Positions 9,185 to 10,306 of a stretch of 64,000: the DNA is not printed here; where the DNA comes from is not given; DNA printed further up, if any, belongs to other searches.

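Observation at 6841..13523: Compact carotenoid-type isoprenoid cluster (GT2, idi, UbiA prenyltransferase, crtI, GGPP synthase, phytoene synthase) in an otherwise minimal, CPR-like genome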

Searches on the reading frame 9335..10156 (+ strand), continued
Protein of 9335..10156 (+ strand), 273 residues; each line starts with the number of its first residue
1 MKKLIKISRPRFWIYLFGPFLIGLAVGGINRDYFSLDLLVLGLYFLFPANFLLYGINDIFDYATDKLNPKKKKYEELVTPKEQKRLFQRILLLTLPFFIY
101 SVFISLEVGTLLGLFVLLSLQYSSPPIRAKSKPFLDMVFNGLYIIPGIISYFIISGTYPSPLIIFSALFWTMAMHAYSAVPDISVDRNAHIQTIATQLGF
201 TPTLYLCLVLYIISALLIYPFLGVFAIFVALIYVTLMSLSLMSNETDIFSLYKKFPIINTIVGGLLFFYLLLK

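Call 40: search_protein_families(library=ncbifam, proteins=[L008:12374-13306:-, L060:6571-7419:-, L084:13436-14254:-, L008:8601-9908:-, L044:9290-9967:-, L060:7416-8456:-, L008:10879-12393:-, L060:5075-6574:-, L060:4237-5082:+, L057:10001-10792:+], max_evalue=1e-10)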
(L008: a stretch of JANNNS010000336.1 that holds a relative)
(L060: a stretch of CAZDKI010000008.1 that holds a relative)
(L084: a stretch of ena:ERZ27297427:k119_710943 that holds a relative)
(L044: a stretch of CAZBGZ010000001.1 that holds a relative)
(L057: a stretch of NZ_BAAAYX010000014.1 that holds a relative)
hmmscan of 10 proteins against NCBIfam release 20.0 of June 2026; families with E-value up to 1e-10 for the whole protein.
L008:12374-13306:- (310 aa): 5 families
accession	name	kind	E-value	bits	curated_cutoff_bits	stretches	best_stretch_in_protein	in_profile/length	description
TIGR03465.1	HpnD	equivalog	2.4e-61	207.1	278.6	1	38-305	2-265/267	presqualene diphosphate synthase HpnD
NF045686.1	PhytoSynCyanob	equivalog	1.2e-49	169.1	550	1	23-299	13-298/310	15-cis-phytoene synthase CrtB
TIGR03464.1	HpnC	equivalog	6e-48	163.7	250.45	1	45-305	9-266/267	squalene synthase HpnC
NF045921.1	PhytnSynCrtBRhod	equivalog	3.4e-35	122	500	1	29-303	5-274/307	15-cis-phytoene synthase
NF042419.1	Phyto_syn_CrtB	equivalog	8.8e-32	110.9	480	1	43-304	16-282/306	15-cis-phytoene synthase CrtB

L060:6571-7419:- (282 aa): 5 families
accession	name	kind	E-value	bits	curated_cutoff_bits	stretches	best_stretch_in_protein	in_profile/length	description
TIGR03465.1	HpnD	equivalog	6.7e-58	195.8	278.6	1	20-281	4-265/267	presqualene diphosphate synthase HpnD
TIGR03464.1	HpnC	equivalog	1.5e-47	162.4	250.45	1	28-280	12-265/267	squalene synthase HpnC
NF045686.1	PhytoSynCyanob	equivalog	3.7e-44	151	550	1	12-278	22-301/310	15-cis-phytoene synthase CrtB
NF045921.1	PhytnSynCrtBRhod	equivalog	3.9e-42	144.8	500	1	18-280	13-275/307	15-cis-phytoene synthase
NF042419.1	Phyto_syn_CrtB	equivalog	6.8e-37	127.6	480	1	23-280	16-282/306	15-cis-phytoene synthase CrtB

L084:13436-14254:- (272 aa): 5 families
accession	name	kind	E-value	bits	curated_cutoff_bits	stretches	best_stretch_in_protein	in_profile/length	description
TIGR03465.1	HpnD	equivalog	9.6e-38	129.7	278.6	1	11-266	4-261/267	presqualene diphosphate synthase HpnD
TIGR03464.1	HpnC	equivalog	1.5e-26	93.5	250.45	1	20-258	13-254/267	squalene synthase HpnC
NF045921.1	PhytnSynCrtBRhod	equivalog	1.8e-26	93.3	500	1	8-247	13-253/307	15-cis-phytoene synthase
NF045686.1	PhytoSynCyanob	equivalog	1.4e-20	73.6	550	1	10-254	29-288/310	15-cis-phytoene synthase CrtB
NF042419.1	Phyto_syn_CrtB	equivalog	3.4e-19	69.5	480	1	9-237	11-250/306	15-cis-phytoene synthase CrtB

L008:8601-9908:- (435 aa): 5 families
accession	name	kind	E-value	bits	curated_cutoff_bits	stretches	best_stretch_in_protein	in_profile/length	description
NF002995.0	PRK03759.1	equivalog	3.9e-66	222.2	127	1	251-412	6-168/185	isopentenyl-diphosphate Delta-isomerase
TIGR02150.1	IPP_isom_1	equivalog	3.7e-44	150.4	105.8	1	254-409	1-155/159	isopentenyl-diphosphate delta-isomerase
TIGR03460.1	crt_membr_arch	equivalog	3.3e-40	138.5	154.7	1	9-243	15-245/248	bisanhydrobacterioruberin hydratase CruF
NF041333.1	CruF_Halo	equivalog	7.6e-31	107.5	300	1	11-239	26-257/268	bisanhydrobacterioruberin hydratase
NF045693.1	GCarotHydoxCruF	equivalog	2.1e-18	66.7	400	1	37-184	61-214/310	gamma-carotene 1'-hydroxylase CruF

L044:9290-9967:- (225 aa): 3 families
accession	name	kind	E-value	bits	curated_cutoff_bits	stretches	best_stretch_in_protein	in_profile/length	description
TIGR03460.1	crt_membr_arch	equivalog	1.2e-39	136.7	154.7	1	15-210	41-242/248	bisanhydrobacterioruberin hydratase CruF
NF041333.1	CruF_Halo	equivalog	1.4e-28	100.1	300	1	27-212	64-259/268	bisanhydrobacterioruberin hydratase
NF045693.1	GCarotHydoxCruF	equivalog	3.4e-21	75.9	400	1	16-222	58-283/310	gamma-carotene 1'-hydroxylase CruF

L060:7416-8456:- (346 aa): 15 families
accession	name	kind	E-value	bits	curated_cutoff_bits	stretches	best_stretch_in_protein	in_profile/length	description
NF041169.1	f2_encap_cargo4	exception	3.9e-44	151.3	450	1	40-343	41-332/334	family 2 encapsulin nanocompartment cargo protein polyprenyl transferase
NF042416.1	GFPPS_Mycobact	equivalog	3.9e-38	131.3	600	1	36-324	29-328/350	bifunctional (2E,6E)-farnesyl/geranyl diphosphate synthase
NF040698.1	IdsA_Meth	equivalog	2.2e-35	122.4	468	1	37-343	30-326/328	short chain isoprenyl diphosphate synthase IdsA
NF041003.1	GGPP_syn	equivalog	5.3e-34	117.8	500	1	37-328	28-307/326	geranylgeranyl diphosphate synthase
NF045485.1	FPPsyn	subfamily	8.6e-25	87.4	275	1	46-274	34-257/288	farnesyl diphosphate synthase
TIGR02748.1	GerC3_HepT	equivalog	2.5e-24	86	456.55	1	35-343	29-317/319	heptaprenyl diphosphate synthase component II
TIGR02749.1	prenyl_cyano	equivalog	2.1e-22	79.6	383.2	1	25-344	21-321/322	solanesyl diphosphate synthase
NF042417.1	NPPPS_Mycobact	equivalog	3.9e-22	78.7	600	1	43-343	50-333/335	nonaprenyl/(2E,6E)-farnesyl/geranylgeranyl diphosphat synthase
NF045628.1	HxpDPsynlarge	equivalog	2.1e-20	73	500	1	40-343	26-309/311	hexaprenyl-diphosphate synthase large subunit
NF040789.2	gerfarn_diphsyn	equivalog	3.8e-19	69.1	560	1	71-338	83-338/345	geranylfarnesyl diphosphate synthase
NF045685.1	GGPPSynCrtE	equivalog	3.4e-17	62.4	460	1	13-275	6-263/293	geranylgeranyl diphosphate synthase CrtE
NF045549.1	GGPPsyn_IdsB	equivalog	1.9e-16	60.1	475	1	46-338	62-339/346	geranylgeranyl diphosphate synthase IdsB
NF007877.0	PRK10581.1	equivalog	1.4e-15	57.2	321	1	48-247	43-236/299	(2E,6E)-farnesyl diphosphate synthase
NF008140.0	PRK10888.1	equivalog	1.6e-15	57.2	412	1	35-246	30-223/323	octaprenyl diphosphate synthase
NF040627.1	GFPS_Meth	equivalog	2.5e-14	53.4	600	1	45-247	36-218/285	geranylfarnesyl diphosphate synthase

L008:10879-12393:- (504 aa): 10 families
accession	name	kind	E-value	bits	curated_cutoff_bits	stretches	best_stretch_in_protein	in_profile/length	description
NF058655.1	CrtID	equivalog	5.3e-183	609.2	640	1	9-488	1-477/478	bifunctional phytoene desaturase/3,4-desaturase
TIGR02734.1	crtI_fam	subfamily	3.1e-155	517.7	238.1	1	9-500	1-496/504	phytoene desaturase family protein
NF042421.1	hydcarot_desat_CrtD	equivalog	6.6e-75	252.4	500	1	7-487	2-478/487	1-hydroxycarotenoid 3,4-desaturase CrtD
NF045637.1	carotdesatCrtDProt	equivalog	2.8e-73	247.1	580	1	9-488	1-478/485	1-hydroxycarotenoid 3,4-desaturase CrtD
TIGR02730.1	carot_isom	equivalog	5.1e-37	127.8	586.9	1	211-488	210-484/493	carotenoid isomerase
TIGR02733.1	desat_CrtD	equivalog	1.9e-24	86.2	549.7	1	7-492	2-488/492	C-3',4' desaturase CrtD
NF045689.1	BCarotKetCrtO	equivalog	4.8e-23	81.5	1000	1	7-284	4-299/563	beta-carotene ketolase CrtO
NF005560.0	PRK07233.1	equivalog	2.6e-15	56.2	252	0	8-55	2-49/435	hypothetical protein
NF005547.0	PRK07208.1-3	equivalog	2.2e-13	49.7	380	0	6-62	4-60/465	hypothetical protein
NF005548.0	PRK07208.1-4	equivalog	1.2e-11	43.9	389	1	5-281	2-268/488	hypothetical protein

L060:5075-6574:- (499 aa): 8 families
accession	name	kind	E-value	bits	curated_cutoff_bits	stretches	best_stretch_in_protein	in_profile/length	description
NF058655.1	CrtID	equivalog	3.8e-191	636.1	640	1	3-482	1-477/478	bifunctional phytoene desaturase/3,4-desaturase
TIGR02734.1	crtI_fam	subfamily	5.7e-154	513.5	238.1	1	3-494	1-496/504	phytoene desaturase family protein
NF042421.1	hydcarot_desat_CrtD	equivalog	1.1e-89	301.1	500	1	2-482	3-479/487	1-hydroxycarotenoid 3,4-desaturase CrtD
NF045637.1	carotdesatCrtDProt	equivalog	3.2e-62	210.6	580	1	3-488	1-484/485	1-hydroxycarotenoid 3,4-desaturase CrtD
TIGR02730.1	carot_isom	equivalog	2.2e-29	102.7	586.9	1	198-486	203-488/493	carotenoid isomerase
NF045689.1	BCarotKetCrtO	equivalog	2.4e-25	89.1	1000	0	344-470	381-521/563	beta-carotene ketolase CrtO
TIGR02733.1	desat_CrtD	equivalog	4.2e-21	75.2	549.7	1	2-487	3-489/492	C-3',4' desaturase CrtD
NF005560.0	PRK07233.1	equivalog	8.1e-14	51.3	252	0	1-50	1-50/435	hypothetical protein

L060:4237-5082:+ (281 aa): 5 families
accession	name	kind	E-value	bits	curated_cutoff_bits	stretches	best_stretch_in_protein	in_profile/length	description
NF009516.0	PRK12875.1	equivalog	1.3e-76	257.4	205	1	4-279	17-289/292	prenyltransferase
NF009608.0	PRK13105.1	equivalog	7.4e-37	127.1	217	1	2-277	7-287/291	prenyltransferase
NF010119.0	PRK13595.1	equivalog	3e-36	125.4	248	1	3-271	11-282/292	prenyltransferase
NF009525.0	PRK12887.1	equivalog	2.8e-14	53.2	226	1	3-245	13-271/310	homogentisate phytyltransferase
NF005742.0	PRK07566.1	equivalog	3.2e-12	46.2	313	1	4-248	28-279/315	chlorophyll synthase ChlG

L057:10001-10792:+ (264 aa): 4 families
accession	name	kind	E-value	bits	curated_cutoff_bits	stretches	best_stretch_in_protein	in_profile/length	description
NF009516.0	PRK12875.1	equivalog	2.9e-74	249.8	205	1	2-264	18-282/292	prenyltransferase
NF010119.0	PRK13595.1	equivalog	1e-45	156.5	248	1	1-260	12-275/292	prenyltransferase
NF009608.0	PRK13105.1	equivalog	6.7e-42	143.6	217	1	1-261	9-279/291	prenyltransferase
NF009525.0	PRK12887.1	equivalog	3.5e-11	43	226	0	15-231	32-259/310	homogentisate phytyltransferase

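Call 41: search_dna_similar(query=window:9335-10156:+, collection=plasmids, mode=protein, max_evalue=1e-10, max_rows=25)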
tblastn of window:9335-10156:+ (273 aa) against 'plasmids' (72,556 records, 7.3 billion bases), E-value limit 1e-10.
Records with a match: 6; places in all: 6; records where one place covers at least 80% of the query: 6.
Best place of each record, by identity: <60% 6.
By first word of the organism name: Halomontanus 2; Halocatena 1; Halarchaeum 1; Haloferax 1; Arthrobacter 1.
By predicted mobility (MOB-suite, as given by PLSDB): non-mobilizable 6.
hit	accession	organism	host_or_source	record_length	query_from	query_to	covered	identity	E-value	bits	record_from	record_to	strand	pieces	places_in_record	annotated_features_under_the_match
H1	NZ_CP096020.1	Halocatena salina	cell culture,sediment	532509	4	263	95%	37.0%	1e-29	124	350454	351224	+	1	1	prenyltransferase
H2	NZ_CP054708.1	Halarchaeum sp. CBA1220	solar salt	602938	1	266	97%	35.1%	9e-28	119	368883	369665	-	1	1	prenyltransferase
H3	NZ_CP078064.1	Haloferax larsenii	Cell culture,Salt Lake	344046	2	266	97%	33.6%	4e-17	88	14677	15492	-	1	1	prenyltransferase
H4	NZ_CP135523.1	Halomontanus rarus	Salt lake,Salt lake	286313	2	228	83%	30.6%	6e-16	85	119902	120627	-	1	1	prenyltransferase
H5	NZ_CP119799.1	Halomontanus rarus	cell culture,sediment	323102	2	228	83%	30.6%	9e-16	84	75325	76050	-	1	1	prenyltransferase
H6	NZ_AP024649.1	Arthrobacter sp. StoSoilB13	-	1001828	48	273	83%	29.0%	2e-17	89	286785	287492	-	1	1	none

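Call 42: get_annotated_region(hit=H1, flank=6000)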
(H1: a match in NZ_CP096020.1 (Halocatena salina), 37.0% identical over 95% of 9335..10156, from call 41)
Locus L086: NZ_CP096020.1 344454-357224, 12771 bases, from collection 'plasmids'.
description: Halocatena salina strain AD-1 plasmid unnamed1, complete sequence
organism: Halocatena salina (NCBI taxid 2934340)
taxonomy: Archaea; Euryarchaeota; Halobacteria; Halobacteriales; Haloarculaceae; Halocatena; Halocatena salina
host: -; source: cell culture,sediment; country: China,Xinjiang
typing (MOB-suite, as given by PLSDB): non-mobilizable
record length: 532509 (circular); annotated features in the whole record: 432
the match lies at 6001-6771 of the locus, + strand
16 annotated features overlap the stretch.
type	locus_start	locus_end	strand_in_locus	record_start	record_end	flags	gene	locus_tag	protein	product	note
CDS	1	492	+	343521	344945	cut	-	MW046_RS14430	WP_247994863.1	cytochrome ubiquinol oxidase subunit I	GO:0019646 - aerobic electron transport chain [Evidence IEA]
CDS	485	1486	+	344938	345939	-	cydB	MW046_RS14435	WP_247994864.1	cytochrome d ubiquinol oxidase subunit II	-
CDS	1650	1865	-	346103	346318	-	-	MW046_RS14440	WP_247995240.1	hypothetical protein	-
CDS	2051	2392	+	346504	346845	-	-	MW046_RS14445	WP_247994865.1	pyrimidine dimer DNA glycosylase/endonuclease V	-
CDS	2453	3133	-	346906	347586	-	-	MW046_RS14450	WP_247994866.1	glycosyltransferase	-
CDS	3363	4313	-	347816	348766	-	-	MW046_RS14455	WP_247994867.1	TRC40/GET3/ArsA family transport-energizing ATPase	GO:0071722 - detoxification of arsenic-containing substance [Evidence IEA]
CDS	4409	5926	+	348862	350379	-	crtI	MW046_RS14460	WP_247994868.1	phytoene desaturase family protein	GO:0016117 - carotenoid biosynthetic process [Evidence IEA]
CDS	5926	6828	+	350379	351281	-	-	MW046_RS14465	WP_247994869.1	prenyltransferase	-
CDS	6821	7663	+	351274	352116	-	cruF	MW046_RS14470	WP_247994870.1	bisanhydrobacterioruberin hydratase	GO:0016117 - carotenoid biosynthetic process [Evidence IEA]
CDS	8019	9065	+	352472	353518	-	-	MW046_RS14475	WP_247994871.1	phytoene/squalene synthase family protein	GO:0008299 - isoprenoid biosynthetic process [Evidence IEA]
CDS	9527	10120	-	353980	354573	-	-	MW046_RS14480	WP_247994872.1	DsrE/DsrF/DrsH-like family protein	-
CDS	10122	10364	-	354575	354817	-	-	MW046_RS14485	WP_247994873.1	sulfurtransferase TusA family protein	-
CDS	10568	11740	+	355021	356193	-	-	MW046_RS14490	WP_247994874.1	MBL fold metallo-hydrolase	-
CDS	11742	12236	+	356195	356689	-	-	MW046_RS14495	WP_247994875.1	YeeE/YedE family protein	-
CDS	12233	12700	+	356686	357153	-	-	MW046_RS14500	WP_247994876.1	YeeE/YedE family protein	-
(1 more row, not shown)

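Call 43: get_annotated_region(hit=H2, flank=6000)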
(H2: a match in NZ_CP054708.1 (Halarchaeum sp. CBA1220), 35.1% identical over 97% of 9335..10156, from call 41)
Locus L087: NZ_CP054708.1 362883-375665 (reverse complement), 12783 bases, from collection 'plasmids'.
description: Halarchaeum sp. CBA1220 plasmid pCBA1220-01, complete sequence
organism: Halarchaeum sp. CBA1220 (NCBI taxid 1853682)
taxonomy: Archaea; Euryarchaeota; Halobacteria; Halobacteriales; Halobacteriaceae; Halarchaeum; Halarchaeum sp. CBA1220
host: -; source: solar salt; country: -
typing (MOB-suite, as given by PLSDB): non-mobilizable
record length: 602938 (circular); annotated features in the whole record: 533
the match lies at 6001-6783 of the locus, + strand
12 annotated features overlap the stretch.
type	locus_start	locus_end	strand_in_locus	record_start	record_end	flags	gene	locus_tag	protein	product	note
CDS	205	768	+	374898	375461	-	-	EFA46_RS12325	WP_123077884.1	FAD-dependent oxidoreductase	-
CDS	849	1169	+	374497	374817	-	-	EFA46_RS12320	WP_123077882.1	helix-turn-helix domain-containing protein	-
CDS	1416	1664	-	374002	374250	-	-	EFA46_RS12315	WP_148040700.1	hypothetical protein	-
CDS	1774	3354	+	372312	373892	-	-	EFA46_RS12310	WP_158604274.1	bacterio-opsin activator domain-containing protein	-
CDS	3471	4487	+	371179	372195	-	-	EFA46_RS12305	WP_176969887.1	phytoene/squalene synthase family protein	GO:0008299 - isoprenoid biosynthetic process [Evidence IEA]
CDS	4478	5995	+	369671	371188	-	crtI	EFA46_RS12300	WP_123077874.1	phytoene desaturase family protein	GO:0016117 - carotenoid biosynthetic process [Evidence IEA]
CDS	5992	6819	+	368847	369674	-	-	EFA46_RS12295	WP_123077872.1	prenyltransferase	-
CDS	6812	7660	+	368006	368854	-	cruF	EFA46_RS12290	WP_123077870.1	bisanhydrobacterioruberin hydratase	GO:0016117 - carotenoid biosynthetic process [Evidence IEA]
CDS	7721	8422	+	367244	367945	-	-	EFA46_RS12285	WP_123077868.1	CPBP family intramembrane glutamic endopeptidase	GO:0071586 - CAAX-box protein processing [Evidence IEA]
CDS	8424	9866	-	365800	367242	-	-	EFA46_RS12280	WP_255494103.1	MATE family efflux transporter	GO:0006855 - xenobiotic transmembrane transport [Evidence IEA]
CDS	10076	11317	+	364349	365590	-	-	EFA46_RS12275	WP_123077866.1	MFS transporter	GO:0055085 - transmembrane transport [Evidence IEA]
CDS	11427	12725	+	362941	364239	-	-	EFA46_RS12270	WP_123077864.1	OFA family MFS transporter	GO:0055085 - transmembrane transport [Evidence IEA]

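Call 56: get_annotated_region(hit=H6, flank=7000)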
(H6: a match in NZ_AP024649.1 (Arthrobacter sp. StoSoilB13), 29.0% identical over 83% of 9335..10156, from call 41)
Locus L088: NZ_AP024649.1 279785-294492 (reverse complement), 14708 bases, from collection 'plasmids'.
description: Arthrobacter sp. StoSoilB13 plasmid StoSoilB13-2, complete sequence
organism: Arthrobacter sp. StoSoilB13 (NCBI taxid 2830993)
taxonomy: Bacteria; Actinomycetota; Actinomycetes; Micrococcales; Micrococcaceae; Arthrobacter; Arthrobacter sp. StoSoilB13
host: -; source: -; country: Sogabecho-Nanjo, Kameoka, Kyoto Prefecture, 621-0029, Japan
typing (MOB-suite, as given by PLSDB): non-mobilizable
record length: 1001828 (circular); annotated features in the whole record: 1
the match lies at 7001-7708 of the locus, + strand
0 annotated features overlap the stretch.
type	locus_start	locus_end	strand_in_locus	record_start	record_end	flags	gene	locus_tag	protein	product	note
